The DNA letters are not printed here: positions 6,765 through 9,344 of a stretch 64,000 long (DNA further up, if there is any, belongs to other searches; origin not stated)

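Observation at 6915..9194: Lipoprotein fusing four TSP3-like Ca-binding repeats to a beta-helix: candidate new polysaccharide-active enzyme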

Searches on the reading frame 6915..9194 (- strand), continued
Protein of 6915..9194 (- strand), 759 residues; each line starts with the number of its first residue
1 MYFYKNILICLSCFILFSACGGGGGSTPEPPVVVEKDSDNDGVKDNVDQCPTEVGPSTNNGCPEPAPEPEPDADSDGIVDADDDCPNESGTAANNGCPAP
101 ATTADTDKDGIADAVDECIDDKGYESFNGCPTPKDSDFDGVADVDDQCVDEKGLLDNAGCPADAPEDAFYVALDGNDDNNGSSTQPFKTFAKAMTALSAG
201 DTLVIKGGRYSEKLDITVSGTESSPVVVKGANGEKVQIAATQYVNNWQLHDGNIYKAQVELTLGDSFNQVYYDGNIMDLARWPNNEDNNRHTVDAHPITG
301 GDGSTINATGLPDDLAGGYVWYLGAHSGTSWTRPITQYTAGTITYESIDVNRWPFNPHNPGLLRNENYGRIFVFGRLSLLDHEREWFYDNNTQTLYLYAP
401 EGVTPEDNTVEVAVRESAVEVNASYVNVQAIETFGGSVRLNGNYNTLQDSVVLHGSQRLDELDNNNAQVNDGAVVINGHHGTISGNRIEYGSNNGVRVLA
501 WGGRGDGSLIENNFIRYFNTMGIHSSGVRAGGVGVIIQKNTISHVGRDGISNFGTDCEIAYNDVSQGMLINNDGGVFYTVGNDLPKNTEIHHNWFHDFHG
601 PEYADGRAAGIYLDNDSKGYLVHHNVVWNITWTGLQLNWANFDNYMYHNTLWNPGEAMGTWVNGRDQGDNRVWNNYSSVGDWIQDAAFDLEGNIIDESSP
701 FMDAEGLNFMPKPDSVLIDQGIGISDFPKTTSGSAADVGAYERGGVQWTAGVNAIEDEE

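Call 13: find_related_loci(query=A1, collection=genome_contigs, flank=10000)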
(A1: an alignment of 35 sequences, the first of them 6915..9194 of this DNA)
Query A1 (759 aa) in genome_contigs; peptide patterns used: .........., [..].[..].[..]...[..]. (x = any residue, [..] = any of these).
227 stretches matched a pattern; 222 encode a relative of the query (tblastn E <= 1e-3); the best 80 are kept; 80 distinct loci.
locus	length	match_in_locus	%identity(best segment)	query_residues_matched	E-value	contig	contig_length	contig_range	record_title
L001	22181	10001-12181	73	1-759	0e+0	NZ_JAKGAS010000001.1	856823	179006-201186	Paraglaciecola algarum strain G1-23 NODE_1_length_856823_cov_314.979916, whole genome shotgun sequence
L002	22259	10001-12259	62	1-758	0e+0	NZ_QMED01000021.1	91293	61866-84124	Algibacillus agarilyticus strain RQJ05 RQJ50_scaffold21, whole genome shotgun sequence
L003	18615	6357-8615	59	1-759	0e+0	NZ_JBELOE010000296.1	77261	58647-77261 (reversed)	Catenovulum sediminis strain D2 k141_221, whole genome shotgun sequence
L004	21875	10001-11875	60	135-758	0e+0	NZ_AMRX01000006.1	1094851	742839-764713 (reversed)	Gayadomonas joobiniege G7 G7_contig6, whole genome shotgun sequence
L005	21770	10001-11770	54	170-758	0e+0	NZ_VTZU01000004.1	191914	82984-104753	Aquimarina sp. RZ0 Scaffold4_1, whole genome shotgun sequence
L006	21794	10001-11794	53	169-757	0e+0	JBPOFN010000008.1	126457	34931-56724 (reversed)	MAG: Thalassotalea sp. isolate MAG_38 MAG_38_8, whole genome shotgun sequence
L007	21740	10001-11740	49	170-757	0e+0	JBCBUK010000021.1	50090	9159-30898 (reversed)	MAG: Verrucomicrobiota bacterium isolate J06640_2 NODE_21_length_50090_cov_14.402995, whole genome shotgun sequence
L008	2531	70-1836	49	169-757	0e+0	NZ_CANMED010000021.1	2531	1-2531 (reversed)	Uncultured Aquimarina sp. isolate 3-1138-G.fasta NODE_21, whole genome shotgun sequence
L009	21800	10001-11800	49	161-757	0e+0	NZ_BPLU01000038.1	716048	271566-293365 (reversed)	Flavobacterium sp. UMI-01 sequence38, whole genome shotgun sequence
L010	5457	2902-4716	48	144-755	0e+0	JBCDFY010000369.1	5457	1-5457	MAG: Bacteroidota bacterium isolate P01_H01_bin.12 k141_1764689_length_5457_cov_12.1161, whole genome shotgun sequence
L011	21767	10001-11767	50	169-757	0e+0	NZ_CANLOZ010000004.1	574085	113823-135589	Uncultured Aquimarina sp. isolate 740.fasta NODE_4, whole genome shotgun sequence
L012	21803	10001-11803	48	154-758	0e+0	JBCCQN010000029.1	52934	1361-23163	MAG: Bacteroidota bacterium isolate P01_D01_bin.153 k141_2727424_length_52934_cov_24.7949, whole genome shotgun sequence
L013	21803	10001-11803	48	169-757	0e+0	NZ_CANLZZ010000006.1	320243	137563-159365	Uncultured Lutibacter sp. isolate 4-1427.fasta NODE_6, whole genome shotgun sequence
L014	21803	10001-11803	48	169-757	0e+0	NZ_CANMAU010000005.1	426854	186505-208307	Uncultured Algibacter sp. isolate 4-491.fasta NODE_5, whole genome shotgun sequence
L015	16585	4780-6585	48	169-757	0e+0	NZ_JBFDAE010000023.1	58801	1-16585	Algibacter sp. 2305UL17-15 contig23, whole genome shotgun sequence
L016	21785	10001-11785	49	160-756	0e+0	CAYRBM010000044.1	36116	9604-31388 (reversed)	MAG TPA_asm: uncultured Odoribacter sp. isolate SRP220891_co1_185 genome assembly, contig: NODE_2280_length_36116_cov_8.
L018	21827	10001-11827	46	160-757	0e+0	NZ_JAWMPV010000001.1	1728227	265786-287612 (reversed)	Lutibacter sp. TH_r2 TH_r2_1, whole genome shotgun sequence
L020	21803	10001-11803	48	169-757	0e+0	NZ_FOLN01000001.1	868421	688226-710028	Algibacter lectus strain DSM 15365, whole genome shotgun sequence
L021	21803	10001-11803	48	169-757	0e+0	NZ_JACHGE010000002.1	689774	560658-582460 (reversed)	Algibacter amylolyticus strain DSM 29199 Ga0415337_02, whole genome shotgun sequence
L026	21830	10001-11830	46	160-757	0e+0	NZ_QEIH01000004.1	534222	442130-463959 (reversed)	Lutibacter citreus strain 1KV19 contig4, whole genome shotgun sequence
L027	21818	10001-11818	48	166-757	0e+0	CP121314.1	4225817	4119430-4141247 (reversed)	MAG: Flavobacteriaceae bacterium isolate NCC532_bact_2753 chromosome, complete genome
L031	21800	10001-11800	47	169-757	3e-179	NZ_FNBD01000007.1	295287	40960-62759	Cellulophaga baltica strain DSM 24729, whole genome shotgun sequence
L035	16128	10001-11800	49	170-758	3e-178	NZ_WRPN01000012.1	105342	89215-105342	Mariniflexile maritimum strain M5A1M contig12, whole genome shotgun sequence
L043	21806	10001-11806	47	168-757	2e-176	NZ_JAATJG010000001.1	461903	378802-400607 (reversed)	Wenyingzhuangia aestuarii strain DSM 105044 Ga0373278_01, whole genome shotgun sequence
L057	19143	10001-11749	49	169-753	4e-173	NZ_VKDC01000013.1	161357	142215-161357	Fulvivirga sp. M361 scaffold13, whole genome shotgun sequence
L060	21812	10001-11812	48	169-757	3e-175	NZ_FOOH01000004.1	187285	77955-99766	Salegentibacter agarivorans strain DSM 23515, whole genome shotgun sequence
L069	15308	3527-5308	45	169-753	1e-163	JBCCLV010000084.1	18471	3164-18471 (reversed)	MAG: Bacteroidota bacterium isolate P01_C01_bin.35 k141_2258227_length_18471_cov_11.0000, whole genome shotgun sequence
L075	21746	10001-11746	46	169-751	2e-161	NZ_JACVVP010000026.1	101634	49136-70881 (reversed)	Flammeovirga sp. EKP202 NODE_26_length_101634_cov_113.079502, whole genome shotgun sequence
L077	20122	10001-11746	46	169-751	1e-159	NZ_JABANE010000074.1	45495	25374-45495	Flammeovirga aprica JL-4 strain ATCC 23126 Scaffold74, whole genome shotgun sequence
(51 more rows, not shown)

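Call 19: predict_structure(protein=window:6915-9194:-)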
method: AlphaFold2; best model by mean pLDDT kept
length: 759 residues; sequences in the alignment: 1
mean_pLDDT: 32.3   pTM: 0.24
mean pLDDT of the five models: 32.3, 27.2, 24.8, 23.7, 23.5
residues with pLDDT >= 90: 0; 70-90: 0; 50-70: 7; < 50: 752
segments of 3 or more residues with pLDDT < 50: 1-6, 16-759
pLDDT, mean of each block of 10 residues (from residue 1): 49 49 36 35 33 33 38 35 32 33 31 33 29 29 38 42 40 38 34 36 38 36 36 29 33 31 27 26 27 27 27 26 25 22 23 25 26 28 39 40 41 41 44 44 40 36 34 35 32 33 30 30 28 29 28 27 30 32 35 30 32 33 28 24 24 26 24 27 29 32 25 27 32 34 35 32
secondary structure, 60 per line:
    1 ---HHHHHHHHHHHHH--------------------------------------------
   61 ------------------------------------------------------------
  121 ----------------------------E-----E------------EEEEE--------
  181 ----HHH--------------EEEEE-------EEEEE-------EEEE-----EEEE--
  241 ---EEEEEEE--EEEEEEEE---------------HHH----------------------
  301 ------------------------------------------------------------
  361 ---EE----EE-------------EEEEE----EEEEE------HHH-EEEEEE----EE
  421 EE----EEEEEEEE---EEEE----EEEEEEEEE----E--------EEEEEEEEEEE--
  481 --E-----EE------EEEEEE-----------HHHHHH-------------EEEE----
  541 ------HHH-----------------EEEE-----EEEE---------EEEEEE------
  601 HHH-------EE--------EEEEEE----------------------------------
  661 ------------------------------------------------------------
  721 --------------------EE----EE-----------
elements in order (helices of 4 or more, strands of 3 or more residues): H4-16 E168-172 E202-206 E214-218 E226-229 E235-238 E244-250 E253-260 E385-389 E394-398 E409-414 E419-422 E427-434 E438-441 E446-454 E468-478 E497-502 H514-519 E533-536 E567-570 E576-579 E589-594 E621-626

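Call 22: predict_structure(alignment_id=A1)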
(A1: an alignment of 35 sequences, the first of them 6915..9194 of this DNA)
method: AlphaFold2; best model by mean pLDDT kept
length: 759 residues; sequences in the alignment: 35
mean_pLDDT: 85.8   pTM: 0.79
mean pLDDT of the five models: 85.8, 81.6, 80.7, 80.2, 80.0
residues with pLDDT >= 90: 420; 70-90: 242; 50-70: 61; < 50: 36
segments of 3 or more residues with pLDDT < 50: 1-5, 16-33, 122-129
pLDDT, mean of each block of 10 residues (from residue 1): 47 45 33 64 81 79 60 80 79 71 59 65 49 69 84 77 90 98 97 97 98 97 97 93 96 95 72 90 75 82 94 88 81 90 92 87 89 92 91 93 93 93 97 96 97 87 76 95 96 92 92 92 83 97 92 96 91 81 93 93 84 93 97 93 97 95 90 96 92 95 90 95 89 92 90 82
secondary structure, 60 per line:
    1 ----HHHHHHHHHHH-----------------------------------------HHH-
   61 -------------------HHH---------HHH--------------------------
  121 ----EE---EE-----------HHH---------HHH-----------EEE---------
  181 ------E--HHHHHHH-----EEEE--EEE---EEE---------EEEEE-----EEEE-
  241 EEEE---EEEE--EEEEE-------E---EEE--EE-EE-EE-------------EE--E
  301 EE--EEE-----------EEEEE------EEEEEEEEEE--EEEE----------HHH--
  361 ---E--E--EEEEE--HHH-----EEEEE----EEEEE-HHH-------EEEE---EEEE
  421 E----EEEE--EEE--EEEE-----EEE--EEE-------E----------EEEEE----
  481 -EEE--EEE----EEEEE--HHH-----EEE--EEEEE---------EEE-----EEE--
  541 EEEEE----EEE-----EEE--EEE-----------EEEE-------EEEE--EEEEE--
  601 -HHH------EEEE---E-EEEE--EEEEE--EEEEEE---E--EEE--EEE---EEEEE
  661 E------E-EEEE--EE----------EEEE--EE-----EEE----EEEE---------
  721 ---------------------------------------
elements in order (helices of 4 or more, strands of 3 or more residues): H5-15 E169-171 H190-196 E202-205 E208-210 E214-216 E226-230 E236-239 E241-244 E248-251 E254-258 E270-272 E300-302 E305-307 E319-323 E330-339 E342-345 E370-374 E385-389 E394-398 E410-413 E417-421 E426-429 E432-434 E437-440 E446-448 E451-453 E472-476 E482-484 E487-489 E494-498 E509-511 E514-518 E528-530 E536-538 E541-545 E550-552 E558-560 E563-565 E577-580 E588-591 E594-598 E611-614 E620-623 E626-630 E633-638 E645-647 E650-652 E656-661 E670-673 E688-691 E701-703 E708-711

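Call 24: search_protein_families(library=pfam, proteins=[L014:17519-19057:-, L077:6598-8040:+, L018:18984-21026:+, L020:5642-6895:+, L031:13304-13996:-, L015:734-2608:-, L031:14116-16566:-, L060:12530-13219:+, L069:10619-12892:-, L057:576-2237:+], max_evalue=0.00001)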
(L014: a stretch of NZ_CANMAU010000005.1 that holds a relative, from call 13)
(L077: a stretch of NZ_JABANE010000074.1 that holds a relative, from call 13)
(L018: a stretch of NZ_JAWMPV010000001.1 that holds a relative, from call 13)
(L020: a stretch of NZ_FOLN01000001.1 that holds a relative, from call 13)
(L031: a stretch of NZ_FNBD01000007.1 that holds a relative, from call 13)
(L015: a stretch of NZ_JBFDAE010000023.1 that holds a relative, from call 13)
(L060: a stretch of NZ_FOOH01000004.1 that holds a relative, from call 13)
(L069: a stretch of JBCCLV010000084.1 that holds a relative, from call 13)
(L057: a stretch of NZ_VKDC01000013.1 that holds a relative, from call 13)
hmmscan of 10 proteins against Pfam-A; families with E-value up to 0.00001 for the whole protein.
L014:17519-19057:- (512 aa): 3 families
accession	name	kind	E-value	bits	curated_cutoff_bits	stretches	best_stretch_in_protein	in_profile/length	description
PF00884.28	Sulfatase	-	4.8e-54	184.1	25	1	36-319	1-300/301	Sulfatase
PF16347.10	SGSH_C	-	1e-22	81.4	29.3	1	274-376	7-112/154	N-sulphoglucosamine sulphohydrolase, C-terminal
PF01663.27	Phosphodiest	-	4.7e-09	36.7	23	1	39-268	2-220/342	Type I phosphodiesterase / nucleotide pyrophosphatase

L077:6598-8040:+ (480 aa): 1 family
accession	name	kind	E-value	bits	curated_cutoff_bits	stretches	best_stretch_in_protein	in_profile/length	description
PF18962.6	Por_Secre_tail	-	2.1e-13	50.8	27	1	411-472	1-68/75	Secretion system C-terminal sorting domain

L018:18984-21026:+ (680 aa): 4 families
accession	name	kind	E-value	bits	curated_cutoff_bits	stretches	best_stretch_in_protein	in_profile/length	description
PF02836.23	Glyco_hydro_2_C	-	2.4e-25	89.8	21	1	301-588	5-293/302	Glycosyl hydrolases family 2, TIM barrel domain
PF02837.24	Glyco_hydro_2_N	-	1.7e-16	61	28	1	55-178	46-169/169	Glycosyl hydrolases family 2, sugar binding domain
PF00703.27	Glyco_hydro_2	-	8.4e-15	55.9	23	1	191-294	5-109/109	Glycosyl hydrolases family 2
PF22666.2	Glyco_hydro_2_N2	-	7.7e-10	39.5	27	1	61-154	31-125/167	Glycosyl hydrolase 2 galactose-binding domain-like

L020:5642-6895:+ (417 aa): 1 family
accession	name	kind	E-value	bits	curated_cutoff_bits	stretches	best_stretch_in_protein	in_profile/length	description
PF04616.20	Glyco_hydro_43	-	1.4e-11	44.8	32.2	1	132-249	36-144/288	Glycosyl hydrolases family 43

L031:13304-13996:- (230 aa): 2 families
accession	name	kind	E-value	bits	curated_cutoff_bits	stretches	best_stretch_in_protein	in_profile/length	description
PF02224.24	Cytidylate_kin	-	2e-71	240.5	26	1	6-224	1-210/211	Cytidylate kinase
PF13189.12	Cytidylate_kin2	-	5.2e-08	33.7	28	1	6-165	2-131/176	Cytidylate kinase-like family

L015:734-2608:- (624 aa): 3 families
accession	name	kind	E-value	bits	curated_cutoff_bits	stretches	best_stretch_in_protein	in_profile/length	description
PF00575.29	S1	-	2.5e-75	249.3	22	5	241-312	2-74/74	S1 RNA binding domain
PF23459.1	S1_RRP5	-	2.1e-25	89.5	27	1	241-309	1-70/72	RRP5 S1 domain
PF21710.3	Spt6_S1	-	5.8e-07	30.2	27.5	0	336-396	24-84/91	Spt6, S1/OB domain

L031:14116-16566:- (816 aa): 7 families
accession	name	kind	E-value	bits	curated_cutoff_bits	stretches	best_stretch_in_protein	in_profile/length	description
PF05362.19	Lon_C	-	3e-83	278.8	21.1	1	604-806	2-204/205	Lon protease (S16) C-terminal proteolytic domain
PF02190.22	LON_substr_bdg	-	6.8e-46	157.1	28.7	1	43-236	1-199/200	ATP-dependent protease La (LON) substrate-binding domain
PF00004.35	AAA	-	1.1e-27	97.5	21.2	1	386-523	1-126/131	ATPase family associated with various cellular activities (AAA)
PF22667.2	Lon_lid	-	2.6e-18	65.9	27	1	547-597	1-51/57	Lon protease AAA+ ATPase lid domain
PF07728.20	AAA_5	-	2.4e-11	44.2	22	1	386-520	2-139/139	AAA domain (dynein-related subfamily)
PF13541.12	ChlI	-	3.5e-07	30.6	27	1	647-774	1-121/121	Subunit ChlI of Mg-chelatase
PF13401.12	AAA_22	-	5.4e-06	27.2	27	0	384-476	6-102/130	AAA domain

L060:12530-13219:+ (229 aa): 2 families
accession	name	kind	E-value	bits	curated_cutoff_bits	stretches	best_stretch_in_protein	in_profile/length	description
PF25788.1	Ig_Rha78A_N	-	5.8e-06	27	27.4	0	44-127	12-101/105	Rha78A-like, N-terminal immunoglobulin domain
PF00041.27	fn3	-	6.3e-06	26.7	25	0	151-218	11-75/84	Fibronectin type III domain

L069:10619-12892:- (757 aa): 3 families
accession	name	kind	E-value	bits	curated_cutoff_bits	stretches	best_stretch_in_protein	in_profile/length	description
PF18040.7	BPA_C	-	1.9e-34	118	26.2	1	569-663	1-95/95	beta porphyranase A C-terminal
PF18206.8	Porphyrn_cat_1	-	2e-20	73.8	27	1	454-560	1-105/105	Porphyranase beta-sandwich domain 1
PF18962.6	Por_Secre_tail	-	1.9e-13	50.9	27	1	686-756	1-75/75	Secretion system C-terminal sorting domain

L057:576-2237:+ (553 aa): 2 families
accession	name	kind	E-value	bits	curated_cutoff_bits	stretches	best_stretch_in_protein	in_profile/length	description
PF07980.17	SusD_RagB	-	1.4e-29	104.2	23.1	1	268-547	2-292/297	SusD family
PF14322.12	SusD-like_3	-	2.6e-15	57.6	27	1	28-227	1-190/191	Starch-binding associating with outer membrane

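Call 25: fold_search(model_id=the predicted structure, library=pdb)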
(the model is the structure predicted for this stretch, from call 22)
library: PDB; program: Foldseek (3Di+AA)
matches with E <= 10: 687; with E <= 0.001: 41
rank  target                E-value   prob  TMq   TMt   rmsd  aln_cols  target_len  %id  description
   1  5mqp_E                5.9e-21  1.00  0.48  0.60   7.3       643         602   16  Glycoside hydrolase BT_1002 (released 2017-04-05)
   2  5mqp_A                5.4e-20  1.00  0.49  0.62   6.9       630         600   15  Glycoside hydrolase BT_1002 (released 2017-04-05)
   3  5mqp_B                5.4e-20  1.00  0.48  0.60   7.0       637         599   16  Glycoside hydrolase BT_1002 (released 2017-04-05)
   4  5mqp_C                6.2e-19  1.00  0.50  0.62   6.1       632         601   16  Glycoside hydrolase BT_1002 (released 2017-04-05)
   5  3vst_A                1.6e-15  1.00  0.37  0.43  10.5       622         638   15  The complex structure of XylC with Tris (released 2013-02-27)
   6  1ru4                  8.3e-10  1.00  0.32  0.55   8.1       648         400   13  Crystal structure of pectate lyase Pel9A (released 2004-04-13)
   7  5gqc_A                4.6e-08  1.00  0.33  0.41  14.2       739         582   12  Crystal structure of lacto-N-biosidase LnbX from Bifidobacterium longum subsp. longum, ligand-free form (released 2017-04-19)
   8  7w1c_D                1.3e-06  1.00  0.21  0.25  17.6       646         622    9  Crystal structure of Klebsiella pneumoniae K1 capsule-specific polysaccharide lyase in a P1 crystal form (released 2022-05-18)
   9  7w1c_B                1.7e-06  1.00  0.22  0.25  17.6       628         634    9  Crystal structure of Klebsiella pneumoniae K1 capsule-specific polysaccharide lyase in a P1 crystal form (released 2022-05-18)
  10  7v6m_A                1.8e-06  1.00  0.37  0.48   8.7       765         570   12  Crystal structure of lacto-N-biosidase TnX from Tynzenella nexilis, lacto-N-biose complex (released 2022-02-09)
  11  5gqc_D                2.7e-06  1.00  0.36  0.45  10.6       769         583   12  Crystal structure of lacto-N-biosidase LnbX from Bifidobacterium longum subsp. longum, ligand-free form (released 2017-04-19)
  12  5olq_C                2.7e-06  1.00  0.28  0.44  14.2       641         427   12  Rhamnogalacturonan lyase (released 2017-11-29)
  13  6kqt_A                3.3e-06  1.00  0.33  0.39   8.7       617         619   12  Crystal Structure of GH136 lacto-N-biosidase from Eubacterium ramulus - native protein (released 2020-06-10)
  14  5olr_A                3.8e-06  1.00  0.27  0.43  12.1       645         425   11  Rhamnogalacturonan lyase (released 2017-11-29)
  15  4ru4_B                4.0e-06  1.00  0.20  0.24  16.8       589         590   10  Crystal structure of the tailspike protein gp49 from Pseudomonas phage LKA1 (released 2015-11-18)
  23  5wtl_A                1.5e-05  1.00  0.08  0.18  13.1       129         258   43  Crystal structure of the periplasmic portion of outer membrane protein A (OmpA) from Capnocytophaga gingivalis (released 2017-12-13)
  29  5wtl_D                5.3e-05  1.00  0.08  0.18  12.5       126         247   45  Crystal structure of the periplasmic portion of outer membrane protein A (OmpA) from Capnocytophaga gingivalis (released 2017-12-13)
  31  5wtl_C                6.1e-05  1.00  0.08  0.17  12.7       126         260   45  Crystal structure of the periplasmic portion of outer membrane protein A (OmpA) from Capnocytophaga gingivalis (released 2017-12-13)
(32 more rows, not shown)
